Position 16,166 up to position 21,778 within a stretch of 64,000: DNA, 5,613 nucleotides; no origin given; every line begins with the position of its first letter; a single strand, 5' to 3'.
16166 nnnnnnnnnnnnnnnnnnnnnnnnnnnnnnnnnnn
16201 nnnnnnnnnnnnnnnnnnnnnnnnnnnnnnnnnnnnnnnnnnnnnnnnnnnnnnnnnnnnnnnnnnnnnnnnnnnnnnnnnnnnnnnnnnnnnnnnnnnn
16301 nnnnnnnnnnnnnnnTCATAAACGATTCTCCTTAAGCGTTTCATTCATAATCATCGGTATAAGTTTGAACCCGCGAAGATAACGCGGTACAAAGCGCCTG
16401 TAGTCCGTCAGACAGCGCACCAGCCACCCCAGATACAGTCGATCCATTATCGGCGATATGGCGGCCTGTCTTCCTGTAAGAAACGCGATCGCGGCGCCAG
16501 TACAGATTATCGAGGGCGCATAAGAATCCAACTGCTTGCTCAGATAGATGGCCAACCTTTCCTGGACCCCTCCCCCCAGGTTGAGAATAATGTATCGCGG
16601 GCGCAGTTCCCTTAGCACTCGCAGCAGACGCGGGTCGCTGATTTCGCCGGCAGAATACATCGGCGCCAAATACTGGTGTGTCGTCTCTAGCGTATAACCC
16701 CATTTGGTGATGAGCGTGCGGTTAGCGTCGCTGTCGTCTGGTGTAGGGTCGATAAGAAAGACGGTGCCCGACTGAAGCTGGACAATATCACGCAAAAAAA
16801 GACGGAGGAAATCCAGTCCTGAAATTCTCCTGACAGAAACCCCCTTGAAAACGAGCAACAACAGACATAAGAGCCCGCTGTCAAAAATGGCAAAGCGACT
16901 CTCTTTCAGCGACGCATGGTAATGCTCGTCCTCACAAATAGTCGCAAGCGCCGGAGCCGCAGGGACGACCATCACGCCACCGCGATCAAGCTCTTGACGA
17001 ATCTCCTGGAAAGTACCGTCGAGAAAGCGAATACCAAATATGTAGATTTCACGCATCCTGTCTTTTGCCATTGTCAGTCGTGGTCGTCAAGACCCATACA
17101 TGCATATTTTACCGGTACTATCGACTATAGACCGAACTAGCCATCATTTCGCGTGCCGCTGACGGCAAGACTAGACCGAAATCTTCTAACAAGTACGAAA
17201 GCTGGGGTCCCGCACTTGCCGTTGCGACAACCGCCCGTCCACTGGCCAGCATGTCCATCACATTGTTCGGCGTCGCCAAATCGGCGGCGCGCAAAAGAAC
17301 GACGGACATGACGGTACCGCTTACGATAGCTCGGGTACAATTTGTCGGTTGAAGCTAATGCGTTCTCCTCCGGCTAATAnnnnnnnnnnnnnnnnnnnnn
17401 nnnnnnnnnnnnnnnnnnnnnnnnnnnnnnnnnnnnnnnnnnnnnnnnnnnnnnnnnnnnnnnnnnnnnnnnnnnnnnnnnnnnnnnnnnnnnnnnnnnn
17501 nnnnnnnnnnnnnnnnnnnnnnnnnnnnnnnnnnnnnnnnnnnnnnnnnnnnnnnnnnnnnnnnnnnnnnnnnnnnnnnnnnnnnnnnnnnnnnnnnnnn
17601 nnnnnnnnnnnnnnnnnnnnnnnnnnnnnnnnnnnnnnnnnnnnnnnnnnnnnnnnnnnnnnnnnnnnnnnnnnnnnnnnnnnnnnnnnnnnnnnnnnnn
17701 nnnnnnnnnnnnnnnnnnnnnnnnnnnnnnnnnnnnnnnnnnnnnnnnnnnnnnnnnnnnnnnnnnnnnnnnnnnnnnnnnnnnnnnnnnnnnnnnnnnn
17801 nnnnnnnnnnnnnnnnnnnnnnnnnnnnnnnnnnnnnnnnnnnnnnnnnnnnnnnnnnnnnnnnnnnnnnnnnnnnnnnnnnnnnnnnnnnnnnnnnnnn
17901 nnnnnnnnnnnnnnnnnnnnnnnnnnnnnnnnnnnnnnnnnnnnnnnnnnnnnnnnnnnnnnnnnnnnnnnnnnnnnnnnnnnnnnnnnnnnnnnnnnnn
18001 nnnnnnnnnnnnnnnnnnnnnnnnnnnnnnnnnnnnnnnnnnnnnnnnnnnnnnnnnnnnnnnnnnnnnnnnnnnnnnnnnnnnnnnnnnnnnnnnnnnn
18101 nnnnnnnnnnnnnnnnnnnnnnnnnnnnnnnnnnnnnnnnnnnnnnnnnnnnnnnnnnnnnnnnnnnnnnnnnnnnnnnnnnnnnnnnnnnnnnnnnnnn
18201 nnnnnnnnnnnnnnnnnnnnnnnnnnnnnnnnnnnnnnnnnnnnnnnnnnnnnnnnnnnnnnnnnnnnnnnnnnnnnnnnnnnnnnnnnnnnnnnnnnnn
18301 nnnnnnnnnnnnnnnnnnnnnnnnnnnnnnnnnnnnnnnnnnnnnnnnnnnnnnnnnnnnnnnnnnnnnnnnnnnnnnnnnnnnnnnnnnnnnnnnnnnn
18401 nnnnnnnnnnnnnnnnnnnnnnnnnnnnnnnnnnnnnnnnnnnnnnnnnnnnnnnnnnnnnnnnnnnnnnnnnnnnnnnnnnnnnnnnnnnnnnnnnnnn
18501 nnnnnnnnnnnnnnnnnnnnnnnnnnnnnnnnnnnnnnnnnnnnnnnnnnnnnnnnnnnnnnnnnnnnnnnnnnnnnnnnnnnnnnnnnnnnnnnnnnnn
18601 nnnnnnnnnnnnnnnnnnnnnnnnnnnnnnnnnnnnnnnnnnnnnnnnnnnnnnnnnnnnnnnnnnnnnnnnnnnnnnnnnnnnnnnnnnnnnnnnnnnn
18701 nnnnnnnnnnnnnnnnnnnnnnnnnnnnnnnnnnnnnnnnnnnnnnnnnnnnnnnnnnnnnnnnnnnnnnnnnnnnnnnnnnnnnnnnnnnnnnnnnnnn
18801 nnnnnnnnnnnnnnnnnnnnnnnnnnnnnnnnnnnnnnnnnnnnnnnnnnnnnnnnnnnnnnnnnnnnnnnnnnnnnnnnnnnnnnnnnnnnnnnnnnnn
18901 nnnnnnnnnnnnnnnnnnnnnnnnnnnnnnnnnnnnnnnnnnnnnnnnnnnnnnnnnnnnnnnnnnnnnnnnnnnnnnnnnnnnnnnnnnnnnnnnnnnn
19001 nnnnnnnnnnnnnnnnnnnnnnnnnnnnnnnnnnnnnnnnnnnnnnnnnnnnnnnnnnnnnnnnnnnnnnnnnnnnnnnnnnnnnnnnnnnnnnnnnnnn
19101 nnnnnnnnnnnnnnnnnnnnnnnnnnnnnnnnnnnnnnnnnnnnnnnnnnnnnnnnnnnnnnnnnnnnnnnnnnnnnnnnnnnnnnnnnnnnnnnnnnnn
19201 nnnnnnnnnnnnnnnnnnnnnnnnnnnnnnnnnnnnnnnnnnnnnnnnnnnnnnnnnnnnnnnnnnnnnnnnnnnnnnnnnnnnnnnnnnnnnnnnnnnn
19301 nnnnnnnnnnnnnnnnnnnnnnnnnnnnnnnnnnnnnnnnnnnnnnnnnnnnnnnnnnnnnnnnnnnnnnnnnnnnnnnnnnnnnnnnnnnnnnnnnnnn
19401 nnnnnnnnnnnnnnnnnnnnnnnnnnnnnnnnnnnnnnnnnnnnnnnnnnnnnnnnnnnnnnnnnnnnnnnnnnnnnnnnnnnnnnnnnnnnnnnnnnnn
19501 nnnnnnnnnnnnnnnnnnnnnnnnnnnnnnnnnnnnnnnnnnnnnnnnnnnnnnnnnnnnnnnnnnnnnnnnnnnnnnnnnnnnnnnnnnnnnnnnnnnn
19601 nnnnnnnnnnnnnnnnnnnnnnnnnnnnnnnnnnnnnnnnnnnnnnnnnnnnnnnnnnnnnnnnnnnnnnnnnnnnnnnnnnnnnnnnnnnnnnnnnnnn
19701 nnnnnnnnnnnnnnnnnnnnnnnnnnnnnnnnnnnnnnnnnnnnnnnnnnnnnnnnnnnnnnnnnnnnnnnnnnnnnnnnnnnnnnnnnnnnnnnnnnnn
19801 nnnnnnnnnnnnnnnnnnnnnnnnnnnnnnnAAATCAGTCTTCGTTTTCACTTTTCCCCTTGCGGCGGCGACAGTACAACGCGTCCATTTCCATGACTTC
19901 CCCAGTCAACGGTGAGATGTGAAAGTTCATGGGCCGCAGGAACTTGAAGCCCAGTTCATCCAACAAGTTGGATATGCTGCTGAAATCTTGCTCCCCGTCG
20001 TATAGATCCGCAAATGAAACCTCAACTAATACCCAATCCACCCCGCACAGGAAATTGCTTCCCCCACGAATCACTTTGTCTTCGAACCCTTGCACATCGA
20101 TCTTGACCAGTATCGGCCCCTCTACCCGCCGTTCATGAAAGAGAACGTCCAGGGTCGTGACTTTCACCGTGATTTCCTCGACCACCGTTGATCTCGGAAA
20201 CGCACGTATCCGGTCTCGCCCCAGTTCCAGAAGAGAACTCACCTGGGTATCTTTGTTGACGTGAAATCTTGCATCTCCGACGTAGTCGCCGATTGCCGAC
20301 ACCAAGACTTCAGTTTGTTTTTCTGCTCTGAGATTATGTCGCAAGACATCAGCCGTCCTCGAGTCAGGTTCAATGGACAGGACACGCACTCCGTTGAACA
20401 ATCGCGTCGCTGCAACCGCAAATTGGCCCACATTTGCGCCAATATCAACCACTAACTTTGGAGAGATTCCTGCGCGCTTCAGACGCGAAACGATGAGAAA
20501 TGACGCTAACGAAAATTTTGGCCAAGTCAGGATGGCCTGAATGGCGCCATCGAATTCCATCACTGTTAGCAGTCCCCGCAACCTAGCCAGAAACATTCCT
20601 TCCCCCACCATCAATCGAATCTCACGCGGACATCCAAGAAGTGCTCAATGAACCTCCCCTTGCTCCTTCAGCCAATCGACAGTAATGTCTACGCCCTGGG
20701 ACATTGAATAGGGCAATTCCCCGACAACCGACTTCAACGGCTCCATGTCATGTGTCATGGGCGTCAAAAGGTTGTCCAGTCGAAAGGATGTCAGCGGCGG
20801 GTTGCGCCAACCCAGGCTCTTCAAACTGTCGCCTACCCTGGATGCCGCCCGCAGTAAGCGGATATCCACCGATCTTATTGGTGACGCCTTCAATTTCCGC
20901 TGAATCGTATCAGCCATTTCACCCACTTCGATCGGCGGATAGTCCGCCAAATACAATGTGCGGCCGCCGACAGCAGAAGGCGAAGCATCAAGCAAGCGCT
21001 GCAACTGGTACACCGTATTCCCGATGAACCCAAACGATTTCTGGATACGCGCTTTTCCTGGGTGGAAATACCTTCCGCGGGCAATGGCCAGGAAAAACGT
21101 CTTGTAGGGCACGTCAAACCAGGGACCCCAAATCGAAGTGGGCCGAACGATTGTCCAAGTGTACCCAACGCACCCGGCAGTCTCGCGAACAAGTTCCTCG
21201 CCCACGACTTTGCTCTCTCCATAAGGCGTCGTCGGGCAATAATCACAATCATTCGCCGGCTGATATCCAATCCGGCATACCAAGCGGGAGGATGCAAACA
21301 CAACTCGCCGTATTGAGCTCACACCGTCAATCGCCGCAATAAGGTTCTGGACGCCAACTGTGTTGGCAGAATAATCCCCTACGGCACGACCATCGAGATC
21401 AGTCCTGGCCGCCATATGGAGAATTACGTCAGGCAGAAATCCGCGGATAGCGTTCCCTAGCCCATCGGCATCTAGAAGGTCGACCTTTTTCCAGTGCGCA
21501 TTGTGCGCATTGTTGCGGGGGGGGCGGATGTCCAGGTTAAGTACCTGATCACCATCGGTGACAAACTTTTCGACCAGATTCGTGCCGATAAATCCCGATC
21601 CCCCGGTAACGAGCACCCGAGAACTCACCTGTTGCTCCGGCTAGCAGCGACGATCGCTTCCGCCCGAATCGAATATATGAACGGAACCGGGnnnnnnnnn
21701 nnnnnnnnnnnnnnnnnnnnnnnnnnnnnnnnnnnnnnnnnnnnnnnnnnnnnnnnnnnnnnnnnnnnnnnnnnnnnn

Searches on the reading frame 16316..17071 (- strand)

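Call 92: search_protein_families(library=pfam, proteins=[window:16316-17071:-], max_evalue=0.001)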
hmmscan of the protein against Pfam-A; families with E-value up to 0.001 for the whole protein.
window:16316-17071:- (251 aa): 1 family
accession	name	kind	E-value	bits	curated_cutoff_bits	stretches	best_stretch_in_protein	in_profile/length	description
PF03808.19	Glyco_tran_WecG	-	2.4e-16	60.5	27.4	1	62-231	5-168/168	Glycosyl transferase WecG/TagA/CpsF family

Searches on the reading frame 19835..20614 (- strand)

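Call 92: search_protein_families(library=pfam, proteins=[window:19835-20614:-], max_evalue=0.001)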
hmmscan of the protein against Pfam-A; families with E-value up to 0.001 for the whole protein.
window:19835-20614:- (259 aa): 3 families
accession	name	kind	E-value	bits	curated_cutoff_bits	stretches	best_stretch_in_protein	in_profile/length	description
PF05050.19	Methyltransf_21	-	7.9e-21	75.4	22.7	1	57-225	1-173/173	Methyltransferase FkbM domain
PF05575.17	V_cholerae_RfbT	-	2.8e-05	24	27.9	1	55-183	83-208/286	Vibrio cholerae RfbT protein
PF02475.24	TRM5-TYW2_MTfase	-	0.00019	21.9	28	1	51-110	36-95/164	TRM5/TYW2 methyltransferase domain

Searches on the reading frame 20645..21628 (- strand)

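Call 92: search_protein_families(library=pfam, proteins=[window:20645-21628:-], max_evalue=0.001)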
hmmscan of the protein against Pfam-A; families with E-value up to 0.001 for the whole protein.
window:20645-21628:- (327 aa): 6 families
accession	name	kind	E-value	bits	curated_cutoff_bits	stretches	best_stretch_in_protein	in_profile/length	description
PF01370.27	Epimerase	-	3.6e-24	86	20.9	1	5-170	1-176/240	NAD dependent epimerase/dehydratase family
PF01073.25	3Beta_HSD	-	3.4e-17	62.8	22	1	6-246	1-268/280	3-beta hydroxysteroid dehydrogenase/isomerase family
PF16363.11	GDP_Man_Dehyd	-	2.5e-14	53.9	27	1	6-160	1-177/332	GDP-mannose 4,6 dehydratase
PF04321.23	RmlD_sub_bind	-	1.4e-12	47.8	27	1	4-167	2-152/287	RmlD substrate binding domain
PF07993.18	NAD_binding_4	-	1.5e-12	47.6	20.1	1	67-168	90-209/258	Male sterility protein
PF13460.12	NAD_binding_10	-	1.2e-06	28.9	27.2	1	9-165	1-145/184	NAD(P)H-binding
